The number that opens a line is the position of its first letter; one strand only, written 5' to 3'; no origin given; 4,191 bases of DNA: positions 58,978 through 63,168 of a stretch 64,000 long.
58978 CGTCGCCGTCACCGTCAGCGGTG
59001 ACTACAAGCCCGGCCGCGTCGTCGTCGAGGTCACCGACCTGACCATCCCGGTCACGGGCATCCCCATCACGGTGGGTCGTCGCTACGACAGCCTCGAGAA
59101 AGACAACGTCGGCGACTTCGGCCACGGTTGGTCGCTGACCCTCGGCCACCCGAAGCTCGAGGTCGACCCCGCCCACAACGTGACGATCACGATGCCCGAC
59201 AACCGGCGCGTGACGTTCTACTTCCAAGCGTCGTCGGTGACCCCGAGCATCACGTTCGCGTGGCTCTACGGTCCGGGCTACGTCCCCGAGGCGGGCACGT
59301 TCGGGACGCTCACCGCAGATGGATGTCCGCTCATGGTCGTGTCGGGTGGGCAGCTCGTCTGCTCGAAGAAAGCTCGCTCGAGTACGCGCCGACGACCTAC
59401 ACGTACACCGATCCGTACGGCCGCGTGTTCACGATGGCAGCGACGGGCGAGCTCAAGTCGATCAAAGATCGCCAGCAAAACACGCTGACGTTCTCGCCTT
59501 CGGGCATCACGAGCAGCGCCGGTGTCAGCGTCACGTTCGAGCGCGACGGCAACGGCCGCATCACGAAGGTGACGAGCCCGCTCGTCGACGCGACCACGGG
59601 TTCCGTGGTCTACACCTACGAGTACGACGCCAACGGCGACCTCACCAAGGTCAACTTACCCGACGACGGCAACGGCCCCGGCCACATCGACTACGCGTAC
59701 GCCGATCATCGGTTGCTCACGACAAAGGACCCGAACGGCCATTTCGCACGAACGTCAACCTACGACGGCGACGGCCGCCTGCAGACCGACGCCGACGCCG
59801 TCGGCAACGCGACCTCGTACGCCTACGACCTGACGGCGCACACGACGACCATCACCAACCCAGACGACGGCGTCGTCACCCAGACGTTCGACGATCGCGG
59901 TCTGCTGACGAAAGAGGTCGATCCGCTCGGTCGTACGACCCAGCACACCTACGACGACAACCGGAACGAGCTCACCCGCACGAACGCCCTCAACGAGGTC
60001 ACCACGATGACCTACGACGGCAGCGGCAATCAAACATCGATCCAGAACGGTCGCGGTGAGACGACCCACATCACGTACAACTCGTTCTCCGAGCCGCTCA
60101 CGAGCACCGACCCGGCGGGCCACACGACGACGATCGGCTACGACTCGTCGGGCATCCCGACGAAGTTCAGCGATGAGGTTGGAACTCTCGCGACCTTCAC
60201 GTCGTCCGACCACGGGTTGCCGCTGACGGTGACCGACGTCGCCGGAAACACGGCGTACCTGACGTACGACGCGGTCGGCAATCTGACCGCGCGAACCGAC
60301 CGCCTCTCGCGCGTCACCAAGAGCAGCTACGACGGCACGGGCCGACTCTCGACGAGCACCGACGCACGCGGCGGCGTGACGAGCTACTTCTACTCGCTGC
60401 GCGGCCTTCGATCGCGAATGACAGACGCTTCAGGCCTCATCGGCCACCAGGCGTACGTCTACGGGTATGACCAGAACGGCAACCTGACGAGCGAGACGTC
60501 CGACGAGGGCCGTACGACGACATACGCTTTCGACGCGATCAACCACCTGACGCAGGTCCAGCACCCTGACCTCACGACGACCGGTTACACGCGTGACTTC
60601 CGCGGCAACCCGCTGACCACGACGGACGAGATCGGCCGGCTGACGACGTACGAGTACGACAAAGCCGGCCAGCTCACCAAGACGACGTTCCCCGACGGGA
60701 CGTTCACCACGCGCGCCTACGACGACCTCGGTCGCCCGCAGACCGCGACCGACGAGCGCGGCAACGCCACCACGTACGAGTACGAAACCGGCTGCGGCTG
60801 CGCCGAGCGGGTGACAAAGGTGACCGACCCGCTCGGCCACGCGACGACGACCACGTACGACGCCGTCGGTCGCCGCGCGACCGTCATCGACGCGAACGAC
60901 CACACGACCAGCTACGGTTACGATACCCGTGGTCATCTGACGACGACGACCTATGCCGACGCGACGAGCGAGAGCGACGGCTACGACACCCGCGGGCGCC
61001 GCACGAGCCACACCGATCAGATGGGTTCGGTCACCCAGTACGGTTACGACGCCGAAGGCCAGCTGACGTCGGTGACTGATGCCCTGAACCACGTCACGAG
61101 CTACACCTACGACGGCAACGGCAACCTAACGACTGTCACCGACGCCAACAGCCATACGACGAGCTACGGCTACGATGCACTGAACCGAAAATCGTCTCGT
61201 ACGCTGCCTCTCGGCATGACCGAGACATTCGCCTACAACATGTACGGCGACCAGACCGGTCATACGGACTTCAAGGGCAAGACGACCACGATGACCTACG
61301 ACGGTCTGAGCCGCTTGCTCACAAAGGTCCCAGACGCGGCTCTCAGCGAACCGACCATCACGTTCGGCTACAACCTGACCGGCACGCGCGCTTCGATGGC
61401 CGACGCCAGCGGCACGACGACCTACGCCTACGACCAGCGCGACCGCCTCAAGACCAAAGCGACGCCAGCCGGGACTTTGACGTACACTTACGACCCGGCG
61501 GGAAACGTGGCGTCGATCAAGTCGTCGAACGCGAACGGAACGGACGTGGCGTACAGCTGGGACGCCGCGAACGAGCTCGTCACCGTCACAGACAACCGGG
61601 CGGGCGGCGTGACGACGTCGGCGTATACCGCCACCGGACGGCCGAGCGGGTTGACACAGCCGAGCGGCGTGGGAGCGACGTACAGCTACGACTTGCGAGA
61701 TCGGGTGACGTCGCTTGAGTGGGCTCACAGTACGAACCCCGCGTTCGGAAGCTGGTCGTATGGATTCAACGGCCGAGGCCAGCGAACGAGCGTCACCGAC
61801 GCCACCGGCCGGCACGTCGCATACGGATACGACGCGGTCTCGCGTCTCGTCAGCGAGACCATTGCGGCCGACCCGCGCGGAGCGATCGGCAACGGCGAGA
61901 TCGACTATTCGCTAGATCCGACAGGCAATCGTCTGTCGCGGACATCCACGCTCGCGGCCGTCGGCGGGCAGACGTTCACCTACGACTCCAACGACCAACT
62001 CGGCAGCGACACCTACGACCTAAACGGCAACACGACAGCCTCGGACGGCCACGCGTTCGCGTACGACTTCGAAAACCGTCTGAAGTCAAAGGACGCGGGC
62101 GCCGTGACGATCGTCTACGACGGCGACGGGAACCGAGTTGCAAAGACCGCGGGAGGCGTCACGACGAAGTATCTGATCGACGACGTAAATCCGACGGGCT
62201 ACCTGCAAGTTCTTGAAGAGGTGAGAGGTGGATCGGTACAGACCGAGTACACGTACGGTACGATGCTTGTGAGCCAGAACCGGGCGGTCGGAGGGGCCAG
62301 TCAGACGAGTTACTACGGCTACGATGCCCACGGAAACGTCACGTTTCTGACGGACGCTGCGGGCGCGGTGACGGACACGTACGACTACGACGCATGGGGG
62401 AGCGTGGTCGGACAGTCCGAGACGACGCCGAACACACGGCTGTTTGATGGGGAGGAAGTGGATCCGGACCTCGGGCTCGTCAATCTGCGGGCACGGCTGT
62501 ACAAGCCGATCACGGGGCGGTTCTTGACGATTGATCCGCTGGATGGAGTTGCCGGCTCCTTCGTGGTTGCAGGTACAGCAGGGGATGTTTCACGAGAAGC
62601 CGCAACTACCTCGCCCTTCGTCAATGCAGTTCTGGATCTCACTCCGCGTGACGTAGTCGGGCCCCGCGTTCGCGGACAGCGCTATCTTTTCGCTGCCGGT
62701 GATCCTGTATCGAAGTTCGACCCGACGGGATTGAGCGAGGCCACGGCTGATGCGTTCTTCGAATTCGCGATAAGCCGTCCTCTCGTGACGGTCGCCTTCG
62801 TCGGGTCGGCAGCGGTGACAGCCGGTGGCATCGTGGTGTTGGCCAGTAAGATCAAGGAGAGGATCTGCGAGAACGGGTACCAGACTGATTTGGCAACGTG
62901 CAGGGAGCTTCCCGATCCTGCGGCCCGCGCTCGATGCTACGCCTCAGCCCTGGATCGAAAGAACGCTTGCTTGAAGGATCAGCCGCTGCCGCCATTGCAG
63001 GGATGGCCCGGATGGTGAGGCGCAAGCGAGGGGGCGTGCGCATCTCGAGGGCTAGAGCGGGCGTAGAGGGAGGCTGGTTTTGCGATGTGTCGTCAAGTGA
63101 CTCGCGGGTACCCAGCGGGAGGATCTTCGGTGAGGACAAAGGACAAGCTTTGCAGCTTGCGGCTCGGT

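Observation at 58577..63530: RHS/YD-repeat polymorphic toxin locus with frameshift, low-GC C-terminal tip, candidate immunity gene and flanking IS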

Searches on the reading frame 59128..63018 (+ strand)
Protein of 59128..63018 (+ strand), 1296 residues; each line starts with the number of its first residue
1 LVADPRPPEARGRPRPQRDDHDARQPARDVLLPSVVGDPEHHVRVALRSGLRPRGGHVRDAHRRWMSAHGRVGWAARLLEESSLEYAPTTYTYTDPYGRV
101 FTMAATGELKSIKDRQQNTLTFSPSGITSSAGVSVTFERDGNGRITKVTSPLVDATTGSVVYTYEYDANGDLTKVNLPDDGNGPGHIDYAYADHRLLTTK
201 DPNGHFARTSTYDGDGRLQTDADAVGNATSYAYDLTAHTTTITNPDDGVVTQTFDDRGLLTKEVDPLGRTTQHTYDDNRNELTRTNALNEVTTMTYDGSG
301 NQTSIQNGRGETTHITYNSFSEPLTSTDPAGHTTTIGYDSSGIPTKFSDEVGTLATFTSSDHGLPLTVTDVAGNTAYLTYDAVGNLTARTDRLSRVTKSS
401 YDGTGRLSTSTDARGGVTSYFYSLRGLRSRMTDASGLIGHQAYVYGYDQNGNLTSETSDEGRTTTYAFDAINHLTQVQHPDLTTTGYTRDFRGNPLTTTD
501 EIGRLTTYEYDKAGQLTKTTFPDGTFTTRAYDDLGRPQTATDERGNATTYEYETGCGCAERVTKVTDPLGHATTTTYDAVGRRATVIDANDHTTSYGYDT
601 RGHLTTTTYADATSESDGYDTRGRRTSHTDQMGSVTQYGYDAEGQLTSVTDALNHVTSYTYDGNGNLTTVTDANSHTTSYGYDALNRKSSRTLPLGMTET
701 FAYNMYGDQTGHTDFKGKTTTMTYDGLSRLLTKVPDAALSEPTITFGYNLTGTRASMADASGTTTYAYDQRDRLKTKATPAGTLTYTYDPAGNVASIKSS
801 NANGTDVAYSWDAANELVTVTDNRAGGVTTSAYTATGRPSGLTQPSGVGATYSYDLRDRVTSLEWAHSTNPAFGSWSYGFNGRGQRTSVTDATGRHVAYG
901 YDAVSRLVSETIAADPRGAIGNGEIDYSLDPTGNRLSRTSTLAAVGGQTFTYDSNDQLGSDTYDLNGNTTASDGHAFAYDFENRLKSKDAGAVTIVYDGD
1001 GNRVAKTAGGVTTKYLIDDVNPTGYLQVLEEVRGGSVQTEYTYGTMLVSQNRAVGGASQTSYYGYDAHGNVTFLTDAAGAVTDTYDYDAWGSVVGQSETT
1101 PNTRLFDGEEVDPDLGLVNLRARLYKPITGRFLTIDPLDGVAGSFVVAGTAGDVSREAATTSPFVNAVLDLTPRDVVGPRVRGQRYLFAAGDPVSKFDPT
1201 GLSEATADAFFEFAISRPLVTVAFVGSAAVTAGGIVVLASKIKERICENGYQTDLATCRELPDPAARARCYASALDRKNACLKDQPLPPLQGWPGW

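Call 5: search_protein_families(library=pfam, proteins=[window:59128-63018:+], max_evalue=0.01)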
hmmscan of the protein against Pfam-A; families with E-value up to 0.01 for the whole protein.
window:59128-63018:+ (1296 aa): 2 families
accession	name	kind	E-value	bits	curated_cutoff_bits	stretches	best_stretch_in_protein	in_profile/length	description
PF05593.20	RHS_repeat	-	4.7e-101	330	22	17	640-674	1-35/38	RHS Repeat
PF19930.4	DUF6393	-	0.0057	17.6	26.9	0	152-176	65-89/96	Family of unknown function (DUF6393)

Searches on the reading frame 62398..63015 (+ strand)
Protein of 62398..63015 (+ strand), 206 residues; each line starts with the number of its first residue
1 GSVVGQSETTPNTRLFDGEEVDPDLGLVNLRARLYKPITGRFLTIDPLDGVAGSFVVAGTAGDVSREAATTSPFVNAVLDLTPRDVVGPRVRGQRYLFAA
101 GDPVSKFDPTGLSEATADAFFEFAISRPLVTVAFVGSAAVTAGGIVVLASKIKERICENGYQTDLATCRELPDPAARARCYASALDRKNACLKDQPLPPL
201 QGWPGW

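Call 9: search_protein_families(library=pfam, proteins=[window:62398-63015:+], max_evalue=10)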
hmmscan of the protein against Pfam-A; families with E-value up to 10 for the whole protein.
seq(206 aa): 0 families

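Call 10: search_protein_families(library=ncbifam, proteins=[window:62398-63015:+], max_evalue=10)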
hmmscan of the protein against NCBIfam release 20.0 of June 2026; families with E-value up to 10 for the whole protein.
seq(206 aa): 2 families
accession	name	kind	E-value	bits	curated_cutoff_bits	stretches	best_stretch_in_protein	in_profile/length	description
TIGR03696.1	Rhs_assc_core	domain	1.8e-12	47.6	32.5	2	7-50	10-53/76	RHS repeat-associated core domain-containing protein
NF041261.1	RHS_core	equivalog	0.091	10.5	2000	1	17-54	1206-1242/1261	RHS element core protein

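Call 18: find_homologous_proteins(query=window:62515-63015:+, max_evalue=1)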
Query seq(167 aa) (167 aa): 1 proteins with E <= 1 among 542 candidates.
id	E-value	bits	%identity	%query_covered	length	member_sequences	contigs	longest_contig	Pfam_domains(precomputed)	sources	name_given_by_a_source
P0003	2.3e-15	75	36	98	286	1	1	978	-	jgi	jgi:RHS repeat-associated protein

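Call 22: find_encoding_contigs(protein=P0003, flank=10000)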
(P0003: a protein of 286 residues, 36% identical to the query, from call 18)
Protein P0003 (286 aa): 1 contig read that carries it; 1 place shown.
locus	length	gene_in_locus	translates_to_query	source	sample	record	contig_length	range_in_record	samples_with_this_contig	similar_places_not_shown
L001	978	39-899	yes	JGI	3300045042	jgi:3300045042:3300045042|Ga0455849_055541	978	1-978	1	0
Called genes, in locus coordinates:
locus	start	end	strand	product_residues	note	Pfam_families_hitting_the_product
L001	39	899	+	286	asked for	-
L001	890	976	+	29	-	?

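Call 26: search_protein_families(library=pfam, proteins=[P0003], max_evalue=10)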
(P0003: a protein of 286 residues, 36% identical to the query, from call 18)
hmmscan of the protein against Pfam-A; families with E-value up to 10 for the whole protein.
P0003 (286 aa): 1 family
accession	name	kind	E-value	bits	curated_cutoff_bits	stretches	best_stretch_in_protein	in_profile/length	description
PF05593.20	RHS_repeat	-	0.0022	18.8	22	1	53-81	1-28/38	RHS Repeat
